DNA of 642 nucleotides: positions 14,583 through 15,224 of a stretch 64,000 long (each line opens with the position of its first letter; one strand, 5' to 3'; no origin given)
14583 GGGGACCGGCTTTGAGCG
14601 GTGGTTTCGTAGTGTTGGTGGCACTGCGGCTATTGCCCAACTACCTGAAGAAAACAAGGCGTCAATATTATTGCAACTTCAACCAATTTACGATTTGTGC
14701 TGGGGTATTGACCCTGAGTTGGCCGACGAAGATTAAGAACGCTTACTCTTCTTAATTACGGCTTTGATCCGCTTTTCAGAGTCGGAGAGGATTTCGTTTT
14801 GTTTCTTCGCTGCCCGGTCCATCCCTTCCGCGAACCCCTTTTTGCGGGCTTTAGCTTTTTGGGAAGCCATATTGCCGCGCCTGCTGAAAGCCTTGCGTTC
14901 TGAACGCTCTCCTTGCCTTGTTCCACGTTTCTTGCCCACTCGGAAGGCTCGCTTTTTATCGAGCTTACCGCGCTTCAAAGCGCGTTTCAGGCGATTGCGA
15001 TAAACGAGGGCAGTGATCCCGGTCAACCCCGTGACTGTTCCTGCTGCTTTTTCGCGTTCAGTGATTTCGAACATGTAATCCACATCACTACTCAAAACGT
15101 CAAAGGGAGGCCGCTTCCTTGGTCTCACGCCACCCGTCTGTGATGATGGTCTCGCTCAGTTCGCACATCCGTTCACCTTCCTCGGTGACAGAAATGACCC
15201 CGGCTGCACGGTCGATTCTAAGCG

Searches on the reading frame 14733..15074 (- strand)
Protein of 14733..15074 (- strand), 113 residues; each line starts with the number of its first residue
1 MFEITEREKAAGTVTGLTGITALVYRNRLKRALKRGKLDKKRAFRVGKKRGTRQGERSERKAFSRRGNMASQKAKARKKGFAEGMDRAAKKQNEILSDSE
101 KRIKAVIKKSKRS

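Call 4: search_protein_families(library=pfam, proteins=[window:14733-15074:-], max_evalue=1)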
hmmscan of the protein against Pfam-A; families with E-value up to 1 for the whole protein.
window:14733-15074:- (113 aa): 1 family
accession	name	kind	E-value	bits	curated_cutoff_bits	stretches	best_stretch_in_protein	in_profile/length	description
PF05035.17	DGOK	-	0.25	10.7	25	1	22-77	161-215/281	2-keto-3-deoxy-galactonokinase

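Call 5: search_protein_families(library=phrogs, proteins=[window:14733-15074:-], max_evalue=1)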
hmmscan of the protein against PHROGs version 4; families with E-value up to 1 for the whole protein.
window:14733-15074:- (113 aa): 0 families
